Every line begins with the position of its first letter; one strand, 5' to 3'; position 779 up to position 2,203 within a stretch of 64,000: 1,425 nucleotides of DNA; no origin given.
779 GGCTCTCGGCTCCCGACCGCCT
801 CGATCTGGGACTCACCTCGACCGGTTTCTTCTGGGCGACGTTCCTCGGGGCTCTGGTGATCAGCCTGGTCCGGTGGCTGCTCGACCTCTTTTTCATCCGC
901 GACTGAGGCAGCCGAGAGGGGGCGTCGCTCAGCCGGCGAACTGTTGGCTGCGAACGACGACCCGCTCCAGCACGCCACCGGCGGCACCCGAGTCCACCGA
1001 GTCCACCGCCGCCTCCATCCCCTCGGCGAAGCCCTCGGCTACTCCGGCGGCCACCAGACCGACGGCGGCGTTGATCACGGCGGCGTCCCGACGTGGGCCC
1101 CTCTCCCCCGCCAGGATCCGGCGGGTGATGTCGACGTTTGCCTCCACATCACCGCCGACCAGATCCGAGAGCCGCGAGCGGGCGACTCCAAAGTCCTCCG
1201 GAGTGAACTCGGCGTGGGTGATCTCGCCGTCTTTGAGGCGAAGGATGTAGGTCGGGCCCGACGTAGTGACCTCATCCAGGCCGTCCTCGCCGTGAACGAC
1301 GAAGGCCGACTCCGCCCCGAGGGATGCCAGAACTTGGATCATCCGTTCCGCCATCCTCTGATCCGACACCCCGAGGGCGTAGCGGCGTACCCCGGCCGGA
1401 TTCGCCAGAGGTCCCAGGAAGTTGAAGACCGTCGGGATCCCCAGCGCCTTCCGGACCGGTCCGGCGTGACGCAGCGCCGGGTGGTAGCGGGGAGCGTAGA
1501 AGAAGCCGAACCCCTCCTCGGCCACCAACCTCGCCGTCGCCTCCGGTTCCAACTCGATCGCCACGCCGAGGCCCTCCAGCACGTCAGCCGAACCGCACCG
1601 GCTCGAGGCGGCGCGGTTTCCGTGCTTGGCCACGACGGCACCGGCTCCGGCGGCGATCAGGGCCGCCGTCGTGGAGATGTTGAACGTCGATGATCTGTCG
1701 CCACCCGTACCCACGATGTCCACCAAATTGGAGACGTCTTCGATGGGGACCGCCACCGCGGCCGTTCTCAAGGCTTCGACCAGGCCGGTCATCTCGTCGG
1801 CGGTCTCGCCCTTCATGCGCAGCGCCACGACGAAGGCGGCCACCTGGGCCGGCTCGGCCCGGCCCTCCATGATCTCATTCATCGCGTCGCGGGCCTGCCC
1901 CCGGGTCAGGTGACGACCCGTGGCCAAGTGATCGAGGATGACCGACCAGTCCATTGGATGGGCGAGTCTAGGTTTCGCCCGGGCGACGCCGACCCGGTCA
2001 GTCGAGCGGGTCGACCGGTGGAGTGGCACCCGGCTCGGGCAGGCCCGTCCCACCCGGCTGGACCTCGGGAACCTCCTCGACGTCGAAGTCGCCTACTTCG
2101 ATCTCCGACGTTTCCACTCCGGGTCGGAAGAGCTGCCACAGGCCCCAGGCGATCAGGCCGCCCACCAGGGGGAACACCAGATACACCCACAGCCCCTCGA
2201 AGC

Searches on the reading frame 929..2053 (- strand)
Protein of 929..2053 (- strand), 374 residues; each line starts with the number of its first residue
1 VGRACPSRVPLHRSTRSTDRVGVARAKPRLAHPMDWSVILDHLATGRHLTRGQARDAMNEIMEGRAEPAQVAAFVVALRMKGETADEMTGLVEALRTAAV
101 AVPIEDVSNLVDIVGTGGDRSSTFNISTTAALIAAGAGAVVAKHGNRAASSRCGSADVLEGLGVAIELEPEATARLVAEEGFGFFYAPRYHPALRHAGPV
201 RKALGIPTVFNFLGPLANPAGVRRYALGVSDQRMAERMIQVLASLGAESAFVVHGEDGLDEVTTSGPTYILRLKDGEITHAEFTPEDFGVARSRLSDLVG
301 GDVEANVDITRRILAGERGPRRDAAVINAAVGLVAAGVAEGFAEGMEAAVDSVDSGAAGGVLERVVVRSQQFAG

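Call 17: find_related_loci(query=window:929-2053:-, collection=genome_contigs, flank=10000)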
Query window:929-2053:- (374 aa) in genome_contigs; peptide patterns used: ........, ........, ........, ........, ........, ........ (x = any residue, [..] = any of these).
600 stretches matched a pattern (row limit reached: there are more); 517 encode a relative of the query (tblastn E <= 1e-3); the best 80 are kept; 80 distinct loci.
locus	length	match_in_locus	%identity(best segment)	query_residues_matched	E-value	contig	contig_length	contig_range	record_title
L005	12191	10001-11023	83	34-374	2e-173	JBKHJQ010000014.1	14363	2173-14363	MAG: Actinomycetota bacterium isolate D5M12_10 NODE_1674_length_14363_cov_5.550182, whole genome shotgun sequence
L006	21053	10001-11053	77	24-374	8e-171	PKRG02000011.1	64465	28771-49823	MAG: Acidimicrobiia bacterium isolate ZC4RG17 NODE_232_length_64465_cov_30.682177, whole genome shotgun sequence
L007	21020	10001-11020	79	34-373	5e-170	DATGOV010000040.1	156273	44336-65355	MAG TPA_asm: Acidimicrobiia bacterium isolate SMAG_U10378 k141_6525401, whole genome shotgun sequence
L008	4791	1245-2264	81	34-373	1e-173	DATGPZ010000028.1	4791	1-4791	MAG TPA_asm: Acidimicrobiia bacterium isolate SMAG_U10410 k141_912642, whole genome shotgun sequence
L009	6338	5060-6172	75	2-374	9e-171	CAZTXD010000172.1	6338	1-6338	MAG TPA_asm: uncultured Acidimicrobiaceae bacterium isolate SRP284430_co1_175 genome assembly, contig: NODE_10530_length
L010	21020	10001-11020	77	34-373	2e-166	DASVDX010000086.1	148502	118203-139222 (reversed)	MAG TPA_asm: Acidimicrobiia bacterium isolate SMAG_U2045 k141_1502386, whole genome shotgun sequence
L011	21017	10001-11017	79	34-372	4e-165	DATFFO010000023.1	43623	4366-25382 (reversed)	MAG TPA_asm: Acidimicrobiia bacterium isolate SMAG_U8638 k141_1688479, whole genome shotgun sequence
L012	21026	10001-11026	77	33-374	2e-160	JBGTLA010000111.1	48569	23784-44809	MAG: Acidimicrobiia bacterium isolate JTS-RE326 k141_8663282, whole genome shotgun sequence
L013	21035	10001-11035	75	28-372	1e-160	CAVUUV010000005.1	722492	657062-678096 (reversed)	MAG: uncultured Acidimicrobiia bacterium isolate MFD05684.bin.1.262 genome assembly, contig: contig_44995, whole genome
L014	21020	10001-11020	68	33-373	4e-148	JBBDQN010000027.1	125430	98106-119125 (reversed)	MAG: Acidimicrobiia bacterium isolate LejiaC_62_17 Lejia_C_284_length_125430_cov_10, whole genome shotgun sequence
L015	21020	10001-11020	69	33-374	2e-145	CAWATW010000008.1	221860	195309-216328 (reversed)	MAG: uncultured bacterium isolate MFD09779.bin.1.206 genome assembly, contig: contig_6393, whole genome shotgun sequence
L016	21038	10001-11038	68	32-374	2e-145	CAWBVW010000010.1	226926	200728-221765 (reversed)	MAG: uncultured bacterium isolate MFD09779.bin.1.214 genome assembly, contig: contig_6392, whole genome shotgun sequence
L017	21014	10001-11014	70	34-373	2e-141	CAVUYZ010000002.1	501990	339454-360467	MAG: uncultured bacterium isolate MFD05684.bin.2.255 genome assembly, contig: contig_13289, whole genome shotgun sequenc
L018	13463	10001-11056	68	19-372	2e-141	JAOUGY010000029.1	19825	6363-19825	MAG: Acidimicrobiia bacterium isolate 4_1_May_SF_Bin47 4_1_May_SF_Bin47_scaffold_975_c1, whole genome shotgun sequence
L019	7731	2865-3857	69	34-366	9e-140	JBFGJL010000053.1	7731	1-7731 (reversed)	MAG: Acidimicrobiia bacterium isolate Mix_sand03.2021.01.D.14 k141_181041_length_7731_cov_10.0000, whole genome shotgun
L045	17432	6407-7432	65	31-374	5e-131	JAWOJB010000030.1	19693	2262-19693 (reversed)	MAG: Acidimicrobiia bacterium isolate CWP6-1.bin.27 k191_4318243, whole genome shotgun sequence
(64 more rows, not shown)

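Call 21: search_protein_families(library=pfam, proteins=[window:929-2053:-], max_evalue=0.001)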
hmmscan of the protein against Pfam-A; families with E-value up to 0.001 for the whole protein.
window:929-2053:- (374 aa): 2 families
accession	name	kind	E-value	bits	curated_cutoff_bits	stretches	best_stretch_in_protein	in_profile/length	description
PF00591.27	Glycos_transf_3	-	5.6e-85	285.4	27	1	109-358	3-252/253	Glycosyl transferase family, a/b domain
PF02885.22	Glycos_trans_3N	-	5.3e-22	77.8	26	1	39-99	3-63/63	Glycosyl transferase family, helical bundle domain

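Call 27: find_related_loci(query=L045:767-1903:+, collection=genome_contigs, flank=10000)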
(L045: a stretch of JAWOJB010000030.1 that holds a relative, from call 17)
Query L045:767-1903:+ (378 aa) in genome_contigs; peptide patterns used: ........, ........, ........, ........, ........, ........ (x = any residue, [..] = any of these).
146 stretches matched a pattern; 18 encode a relative of the query (tblastn E <= 1e-3); 18 distinct loci.
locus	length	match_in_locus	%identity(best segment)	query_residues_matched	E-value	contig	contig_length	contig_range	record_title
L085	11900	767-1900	100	1-378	0e+0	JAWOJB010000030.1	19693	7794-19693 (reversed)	MAG: Acidimicrobiia bacterium isolate CWP6-1.bin.27 k191_4318243, whole genome shotgun sequence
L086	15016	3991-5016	58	11-375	2e-122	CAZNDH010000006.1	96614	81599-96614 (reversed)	MAG TPA_asm: uncultured Acidimicrobiaceae bacterium isolate SRP217488_co1_136 genome assembly, contig: NODE_37_length_96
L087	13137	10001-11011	49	25-364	4e-101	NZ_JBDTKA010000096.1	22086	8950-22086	MAG: Lapillicoccus sp. isolate cluster2_bin.66 k127_3392217, whole genome shotgun sequence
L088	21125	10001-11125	48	2-374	4e-98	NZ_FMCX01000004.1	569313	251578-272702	Micromonospora mirobrigensis strain DSM 44830, whole genome shotgun sequence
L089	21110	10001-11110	49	3-364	2e-97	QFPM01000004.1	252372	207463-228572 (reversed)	MAG: Microbacterium sp. isolate S2_005_003_R2_44 S2_005_003_R2_scaffold_72, whole genome shotgun sequence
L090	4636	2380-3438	49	7-363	2e-96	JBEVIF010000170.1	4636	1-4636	MAG: Acidimicrobiia bacterium isolate T2R6BO_autometa_bin_0009 T2R6BO_autometa_bin_0009_k133_6827213, whole genome shotg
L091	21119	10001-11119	48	4-374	1e-94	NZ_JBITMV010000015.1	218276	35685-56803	Micromonospora sp. NPDC049366 NPDC049366_364_G12.ctg-0015, whole genome shotgun sequence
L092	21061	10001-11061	52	7-361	7e-91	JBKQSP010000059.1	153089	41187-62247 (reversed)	MAG: Acidimicrobiales bacterium isolate MHr1A1B1C__bin_13 MHr1A1B1C_000000162643, whole genome shotgun sequence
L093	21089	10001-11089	39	14-358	1e-59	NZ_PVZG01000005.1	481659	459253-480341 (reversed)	Pseudosporangium ferrugineum strain DSM 45348 Ga0181035_105, whole genome shotgun sequence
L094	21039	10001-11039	53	14-361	5e-69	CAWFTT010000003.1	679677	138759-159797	MAG: uncultured Actinomycetota bacterium isolate MFD09603.bin.1.413 genome assembly, contig: contig_14752, whole genome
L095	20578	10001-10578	55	158-347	4e-42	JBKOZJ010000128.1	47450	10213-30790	MAG: Actinomycetota bacterium isolate GB_HAYS_MAG_00037 GB_HAYS_000000031349, whole genome shotgun sequence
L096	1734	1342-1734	53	7-139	7e-36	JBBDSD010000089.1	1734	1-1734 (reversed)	MAG: Trueperaceae bacterium isolate LejiaC_71_9 Lejia_C_145675_length_1734_cov_3, whole genome shotgun sequence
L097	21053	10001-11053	30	2-350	3e-34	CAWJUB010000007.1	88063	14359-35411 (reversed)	MAG: uncultured Actinomycetota bacterium isolate MFD09018.bin.2.22 genome assembly, contig: contig_14113, whole genome s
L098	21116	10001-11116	30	14-345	1e-26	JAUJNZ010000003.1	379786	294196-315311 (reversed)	MAG: Thermoleophilaceae bacterium isolate YX2bin45 opera_contig_63, whole genome shotgun sequence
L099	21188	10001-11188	28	7-351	2e-21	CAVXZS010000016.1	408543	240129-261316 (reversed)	MAG: uncultured Actinomycetota bacterium isolate MFD04212.bin.2.23 genome assembly, contig: contig_9273, whole genome sh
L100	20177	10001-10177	66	307-365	2e-18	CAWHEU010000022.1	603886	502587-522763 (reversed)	MAG: uncultured Acidobacteriota bacterium isolate MFD00962.bin.2.52 genome assembly, contig: contig_51214, whole genome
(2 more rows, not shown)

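Call 60: find_related_loci(query=A3, collection=viral_contigs, flank=4000)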
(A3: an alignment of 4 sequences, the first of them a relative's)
Query A3 (378 aa) in viral_contigs; peptide patterns used: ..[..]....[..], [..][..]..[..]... (x = any residue, [..] = any of these).
41 stretches matched a pattern; 24 encode a relative of the query (tblastn E <= 1e-3); 24 distinct loci.
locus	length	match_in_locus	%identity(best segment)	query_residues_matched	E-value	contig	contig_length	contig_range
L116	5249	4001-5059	53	4-361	8e-109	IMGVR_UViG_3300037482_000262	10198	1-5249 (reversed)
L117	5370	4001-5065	50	9-368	7e-105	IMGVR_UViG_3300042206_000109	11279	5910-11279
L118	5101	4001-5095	48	7-374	2e-101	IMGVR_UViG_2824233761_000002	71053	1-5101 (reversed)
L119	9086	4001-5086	50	7-361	2e-101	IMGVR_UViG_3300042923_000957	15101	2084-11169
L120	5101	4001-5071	46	8-368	1e-98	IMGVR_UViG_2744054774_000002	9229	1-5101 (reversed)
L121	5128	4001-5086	48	5-364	3e-98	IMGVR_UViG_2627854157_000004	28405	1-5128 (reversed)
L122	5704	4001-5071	48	7-367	1e-97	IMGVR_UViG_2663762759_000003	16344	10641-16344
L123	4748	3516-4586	48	2-368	4e-97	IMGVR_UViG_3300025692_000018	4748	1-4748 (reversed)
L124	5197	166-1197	46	14-358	5e-91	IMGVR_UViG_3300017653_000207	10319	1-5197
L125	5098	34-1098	45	6-361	3e-90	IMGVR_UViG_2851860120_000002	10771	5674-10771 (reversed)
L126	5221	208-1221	46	23-361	3e-88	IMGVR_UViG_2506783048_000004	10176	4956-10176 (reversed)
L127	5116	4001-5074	46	7-365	2e-87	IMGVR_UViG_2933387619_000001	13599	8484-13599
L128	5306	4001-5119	44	4-361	3e-80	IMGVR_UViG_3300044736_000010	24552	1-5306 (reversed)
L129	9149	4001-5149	41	2-377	2e-77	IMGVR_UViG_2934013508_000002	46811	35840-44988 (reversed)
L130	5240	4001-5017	40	7-353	5e-68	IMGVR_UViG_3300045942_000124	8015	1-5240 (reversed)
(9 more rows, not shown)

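Call 66: search_protein_families(library=pfam, proteins=[L089:1904-2227:-, L089:2227-3105:-, L089:3207-3434:-, L089:3883-4335:-, L089:4281-4829:-, L089:4826-6505:-, L089:6124-7746:-, L089:7978-8571:-, L089:9492-10013:+, L089:10013-11146:+], max_evalue=0.001)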
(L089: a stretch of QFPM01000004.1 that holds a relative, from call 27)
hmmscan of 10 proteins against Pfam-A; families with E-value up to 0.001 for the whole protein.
L089:1904-2227:- (107 aa): 0 families

L089:2227-3105:- (292 aa): 1 family
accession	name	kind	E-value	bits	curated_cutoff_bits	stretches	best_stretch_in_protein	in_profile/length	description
PF05065.19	Phage_capsid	-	1e-41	143.6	24.2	1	14-288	7-279/280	Phage capsid family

L089:3207-3434:- (75 aa): 0 families

L089:3883-4335:- (150 aa): 1 family
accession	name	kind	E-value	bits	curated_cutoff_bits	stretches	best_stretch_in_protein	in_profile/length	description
PF19586.5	DUF6093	-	3.4e-25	89.1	27.9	1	28-146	1-116/117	Family of unknown function (DUF6093)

L089:4281-4829:- (182 aa): 0 families

L089:4826-6505:- (559 aa): 1 family
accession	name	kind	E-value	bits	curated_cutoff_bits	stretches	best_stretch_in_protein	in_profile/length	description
PF05133.19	SPP1_portal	-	5.1e-40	138.2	25.5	1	145-540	15-413/416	Phage portal protein, SPP1 Gp6-like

L089:6124-7746:- (540 aa): 5 families
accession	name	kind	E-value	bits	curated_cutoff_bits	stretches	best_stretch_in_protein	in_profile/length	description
PF20441.4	TerL_nuclease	-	1.2e-18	67.7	24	2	406-528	165-285/286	Terminase large subunit, endonuclease domain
PF03354.21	TerL_ATPase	-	1.8e-15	57.6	23.7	1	108-272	1-175/178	Terminase large subunit, ATPase domain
PF03237.21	Terminase_6N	-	1.8e-05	25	22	1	130-345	3-209/215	Terminase large subunit, T4likevirus-type, N-terminal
PF04851.21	ResIII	-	0.00025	21.5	22.5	0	104-238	2-144/164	Type III restriction enzyme, res subunit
PF00270.35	DEAD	-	0.00032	20.9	26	1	126-236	16-133/167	DEAD/DEAH box helicase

L089:7978-8571:- (197 aa): 6 families
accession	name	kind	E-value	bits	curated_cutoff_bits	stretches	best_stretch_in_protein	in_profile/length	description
PF13730.12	HTH_36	-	1.5e-11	44.4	25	1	45-89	11-55/55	Helix-turn-helix domain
PF00392.27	GntR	-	3.9e-06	26.9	27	1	60-97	25-62/64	Bacterial regulatory proteins, gntR family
PF08279.18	HTH_11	-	1.1e-05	25.7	25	1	61-98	17-50/55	HTH domain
PF03428.19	RP-C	-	0.00025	21.4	24.4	1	52-91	64-103/175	Replication protein C N-terminal domain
PF13545.12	HTH_Crp_2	-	0.00081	19.8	27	0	40-91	2-55/70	Crp-like helix-turn-helix domain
PF09339.16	HTH_IclR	-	0.00087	19.4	22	0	41-92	2-51/52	IclR helix-turn-helix domain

L089:9492-10013:+ (173 aa): 1 family
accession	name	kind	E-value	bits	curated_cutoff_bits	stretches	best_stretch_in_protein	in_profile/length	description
PF01381.28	HTH_3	-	1.8e-06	28.3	23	1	44-77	22-55/55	Helix-turn-helix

L089:10013-11146:+ (377 aa): 3 families
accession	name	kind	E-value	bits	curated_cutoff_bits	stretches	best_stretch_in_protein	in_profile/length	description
PF00589.27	Phage_integrase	-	8.9e-17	61.8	27.1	1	183-346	21-167/172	Phage integrase family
PF14659.12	Phage_int_SAM_3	-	1.4e-05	25.7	22.6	1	59-113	1-57/58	Phage integrase, N-terminal SAM-like domain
PF22022.2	Phage_int_M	-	0.00091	19.9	27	0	60-144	1-80/96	Phage integrase central domain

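Call 72: find_related_loci(query=A3, collection=genome_contigs, flank=10000)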
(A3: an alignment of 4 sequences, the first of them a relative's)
Query A3 (378 aa) in genome_contigs; peptide patterns used: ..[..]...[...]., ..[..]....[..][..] (x = any residue, [..] = any of these).
600 stretches matched a pattern (row limit reached: there are more); 452 encode a relative of the query (tblastn E <= 1e-3); the best 80 are kept; 80 distinct loci.
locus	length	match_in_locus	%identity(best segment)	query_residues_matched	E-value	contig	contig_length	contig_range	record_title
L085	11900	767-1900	100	1-378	0e+0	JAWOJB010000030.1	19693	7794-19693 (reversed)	MAG: Acidimicrobiia bacterium isolate CWP6-1.bin.27 k191_4318243, whole genome shotgun sequence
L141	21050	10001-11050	54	14-368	9e-114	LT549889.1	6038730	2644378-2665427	Mycobacterium aurum isolate liquid genome assembly, chromosome: I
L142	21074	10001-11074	53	4-362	8e-113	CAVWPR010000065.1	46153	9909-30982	MAG: uncultured Acidimicrobiia bacterium isolate MFD05442.bin.2.295 genome assembly, contig: contig_858, whole genome sh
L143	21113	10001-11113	51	2-368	3e-112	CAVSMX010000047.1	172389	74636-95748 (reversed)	MAG: uncultured Actinomycetota bacterium isolate MFD04935.bin.3.251 genome assembly, contig: contig_7777, whole genome s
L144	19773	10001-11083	53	7-369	4e-111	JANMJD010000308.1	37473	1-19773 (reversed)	MAG: Actinomycetes bacterium isolate OTE_64_metabat_51 OTE_64_k141_3189720, whole genome shotgun sequence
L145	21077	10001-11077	53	7-362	5e-111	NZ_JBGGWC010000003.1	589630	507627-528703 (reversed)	Nocardioides sp. MH1 contig3, whole genome shotgun sequence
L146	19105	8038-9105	55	7-364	5e-111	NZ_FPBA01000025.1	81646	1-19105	Geodermatophilus amargosae strain DSM 46136, whole genome shotgun sequence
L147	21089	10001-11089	52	7-371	5e-110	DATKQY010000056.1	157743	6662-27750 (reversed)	MAG TPA_asm: Acidimicrobiales bacterium isolate SMAG_U14014 k141_522122, whole genome shotgun sequence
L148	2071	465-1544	51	2-366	2e-115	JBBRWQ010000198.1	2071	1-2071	MAG: Actinomycetales bacterium isolate La4_metabat2.030 La4_metabat2.030_K_1431339_L_2071_cov_20.8492, whole genome shot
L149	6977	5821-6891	52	4-361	3e-109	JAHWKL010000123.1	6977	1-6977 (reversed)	MAG: Actinomycetota bacterium isolate 0813_bin15 NODE_123_length_6977_cov_18.824088, whole genome shotgun sequence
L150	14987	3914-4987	52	2-361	5e-109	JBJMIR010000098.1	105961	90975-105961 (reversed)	MAG: Propionibacteriaceae bacterium isolate 12C18O_48h_100_P08_coass_bin_1 k141_504998, whole genome shotgun sequence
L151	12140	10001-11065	52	6-361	2e-107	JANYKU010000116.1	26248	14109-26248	MAG: Ilumatobacteraceae bacterium isolate GL140_5_metabinner_44 GL140_5_k141_2038531, whole genome shotgun sequence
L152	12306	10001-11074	51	14-372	2e-107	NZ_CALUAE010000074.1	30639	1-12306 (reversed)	MAG: Mycolicibacterium bacteremicum isolate MvgFDqQOtF_bin.11.MAG NODE_246_length_30639_cov_7.393179, whole genome shotg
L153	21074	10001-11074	53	2-361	1e-106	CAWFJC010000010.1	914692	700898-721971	MAG: uncultured Actinomycetota bacterium isolate MFD02242.bin.1.124 genome assembly, contig: contig_3992, whole genome s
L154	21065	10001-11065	52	6-361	1e-106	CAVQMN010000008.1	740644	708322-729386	MAG: uncultured Acidimicrobiales bacterium isolate MFD00082.bin.1.127 genome assembly, contig: contig_17972, whole genom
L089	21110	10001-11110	49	3-364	9e-97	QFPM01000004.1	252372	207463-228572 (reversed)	MAG: Microbacterium sp. isolate S2_005_003_R2_44 S2_005_003_R2_scaffold_72, whole genome shotgun sequence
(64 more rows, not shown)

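Call 84: search_dna_similar(query=L141:10001-11050:+, collection=phages, mode=protein, max_rows=25)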
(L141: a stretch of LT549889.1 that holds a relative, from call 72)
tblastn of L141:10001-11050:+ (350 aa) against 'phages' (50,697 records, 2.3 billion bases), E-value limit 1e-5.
Records with a match: 1990; places in all: 2001; records where one place covers at least 80% of the query: 1127.
Best place of each record, by identity: <60% 1990.
By first word of the organism name: Mycobacterium 702; Streptococcus 391; Gordonia 232; Staphylococcus 87; Bacteriophage 75; Paenibacillus 71; Arthrobacter 47; Lactococcus 42; Helicobacter 35; Corynebacterium 30; and 64 more.
By host as written in the record: Mycobacterium smegmatis mc2 155 480; Gordonia terrae 3612 190; - 134; Mycobacterium smegmatis mc#155 105; Paenibacillus larvae 28; Helicobacter pylori 28; Staphylococcus aureus 24; Mycobacterium smegmatis mc2155 23; and 573 more.
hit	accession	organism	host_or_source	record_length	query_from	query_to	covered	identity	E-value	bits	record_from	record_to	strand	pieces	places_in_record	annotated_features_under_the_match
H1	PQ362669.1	Arthrobacter phage Kukla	Arthrobacter globiformis B-2979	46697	1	350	100%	38.8%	1e-58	209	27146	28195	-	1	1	36: tyrosine integrase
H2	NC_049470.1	Arthrobacter phage TripleJ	Arthrobacter globiformis NRRL B-2979 SEA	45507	1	350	100%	38.5%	2e-57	206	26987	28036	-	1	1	37: integrase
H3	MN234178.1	Arthrobacter phage TripleJ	Arthrobacter globiformis NRRL B-2979 SEA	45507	1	350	100%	38.5%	2e-57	206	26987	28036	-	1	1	37: tyrosine integrase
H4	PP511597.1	Dulem virus 32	Varecia variegata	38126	4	347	98%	36.9%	6e-42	161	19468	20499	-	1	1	integrase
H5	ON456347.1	Gordonia phage Finkle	Gordonia terrae 3612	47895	2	341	97%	33.3%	1e-37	149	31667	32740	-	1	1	45: tyrosine integrase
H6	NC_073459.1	Gordonia phage Finkle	Gordonia terrae 3612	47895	2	341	97%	33.3%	1e-37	149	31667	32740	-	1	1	45: tyrosine integrase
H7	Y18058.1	Corynephage 304L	Corynebacterium glutamicum ATCC 13058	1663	4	342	97%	33.4%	2e-42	159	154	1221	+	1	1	int: integrase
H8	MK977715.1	Corynebacterium phage Adelaide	Corynebacterium xerosis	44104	3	344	98%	32.7%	1e-23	108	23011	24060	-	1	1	25: tyrosine integrase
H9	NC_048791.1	Corynebacterium phage Adelaide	Corynebacterium xerosis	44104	3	344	98%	32.7%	1e-23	108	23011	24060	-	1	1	25: site-specific integrase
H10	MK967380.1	Rhodococcus phage Sleepyhead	Rhodococcus erythropolis NRRL B-1574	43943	4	343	97%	32.7%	3e-36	145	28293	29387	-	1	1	38: tyrosine integrase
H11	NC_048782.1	Rhodococcus phage Sleepyhead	Rhodococcus erythropolis NRRL B-1574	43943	4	343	97%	32.7%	3e-36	145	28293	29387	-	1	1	38: site-specific integrase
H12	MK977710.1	Corynebacterium phage Stiles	Corynebacterium xerosis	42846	3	344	98%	32.4%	2e-25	113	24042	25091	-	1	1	27: tyrosine integrase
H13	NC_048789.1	Corynebacterium phage Stiles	Corynebacterium xerosis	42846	3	344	98%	32.4%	2e-25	113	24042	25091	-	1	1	27: site-specific integrase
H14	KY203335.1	Pasteurella phage PMP-GADVASU-IND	Pasteurella multocida B:2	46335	4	341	97%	32.3%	4e-30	127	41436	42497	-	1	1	integrase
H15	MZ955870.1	Glutamicibacter phage BIM BV-113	Glutamicibacter halophytocola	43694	2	333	95%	32.7%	2e-39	154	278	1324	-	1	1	putative tyrosine integrase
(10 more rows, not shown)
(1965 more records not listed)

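Call 85: get_annotated_region(hit=H1, flank=1500)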
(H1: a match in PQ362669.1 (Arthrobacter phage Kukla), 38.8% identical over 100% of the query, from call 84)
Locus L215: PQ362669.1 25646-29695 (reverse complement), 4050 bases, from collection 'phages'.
description: Arthrobacter phage Kukla, complete genome.
organism: Arthrobacter phage Kukla (NCBI taxid 3229451)
taxonomy: Viruses
host: Arthrobacter globiformis B-2979; source: soil; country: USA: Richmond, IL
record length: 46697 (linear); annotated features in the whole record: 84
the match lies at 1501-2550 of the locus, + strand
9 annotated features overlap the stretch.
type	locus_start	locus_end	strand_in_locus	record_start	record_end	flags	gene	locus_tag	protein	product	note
CDS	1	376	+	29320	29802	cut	40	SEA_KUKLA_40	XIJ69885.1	helix-turn-helix DNA binding domain protein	-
CDS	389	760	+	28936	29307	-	39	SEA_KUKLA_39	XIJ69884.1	helix-turn-helix DNA binding domain protein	-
CDS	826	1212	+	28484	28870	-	38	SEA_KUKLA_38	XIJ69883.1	metalloprotease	-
CDS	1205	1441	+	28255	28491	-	37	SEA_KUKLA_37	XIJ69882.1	helix-turn-helix DNA binding domain protein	-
CDS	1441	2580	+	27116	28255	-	36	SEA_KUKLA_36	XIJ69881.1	tyrosine integrase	-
CDS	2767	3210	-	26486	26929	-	35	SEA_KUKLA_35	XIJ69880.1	hypothetical protein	-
CDS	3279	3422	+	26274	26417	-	34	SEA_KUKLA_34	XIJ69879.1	hypothetical protein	-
CDS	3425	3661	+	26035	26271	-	33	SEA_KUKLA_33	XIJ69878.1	helix-turn-helix DNA binding domain protein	-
CDS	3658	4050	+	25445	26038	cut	32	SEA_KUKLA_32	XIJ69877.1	membrane protein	-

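Call 97: search_protein_families(library=ncbifam, proteins=[L045:767-1903:+, L045:348-764:+], max_evalue=0.001)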
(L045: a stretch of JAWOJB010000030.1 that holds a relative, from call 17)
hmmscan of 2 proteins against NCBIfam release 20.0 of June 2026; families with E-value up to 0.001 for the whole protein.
L045:767-1903:+ (378 aa): 8 families
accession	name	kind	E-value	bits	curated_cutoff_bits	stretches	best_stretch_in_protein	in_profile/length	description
NF040815.2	recomb_XerA_Arch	equivalog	1.4e-15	57.6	220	1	240-346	153-255/263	site-specific tyrosine recombinase/integron integrase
NF001399.0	PRK00283.1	subfamily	1.5e-15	57.3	279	1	102-345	46-283/300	tyrosine recombinase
TIGR02224.1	recomb_XerC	equivalog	5.6e-14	52.2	335.15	1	103-345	40-277/295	tyrosine recombinase XerC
TIGR02225.1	recomb_XerD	equivalog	7.9e-13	48.4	329.6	1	104-345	38-274/290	site-specific tyrosine recombinase XerD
TIGR02249.1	integrase_gron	subfamily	3.2e-12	46.4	265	2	282-346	240-301/315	integron integrase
NF003462.0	PRK05084.1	equivalog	1.3e-07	30.7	267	1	305-358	305-357/360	tyrosine recombinase XerS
NF011946.0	PRK15417.1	equivalog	6.3e-07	28.9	435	1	282-345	255-315/337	integron integrase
NF002331.0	PRK01287.1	subfamily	3e-06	26.4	371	1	182-338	161-306/365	site-specific tyrosine recombinase XerC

L045:348-764:+ (138 aa): 1 family
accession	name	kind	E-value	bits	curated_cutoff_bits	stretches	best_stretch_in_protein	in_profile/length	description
NF047737.1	antiphage_MADS1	equivalog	5.9e-06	26.4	80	1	67-104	13-49/49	methylation-associated defense system helix-turn-helix domain-containing protein MAD1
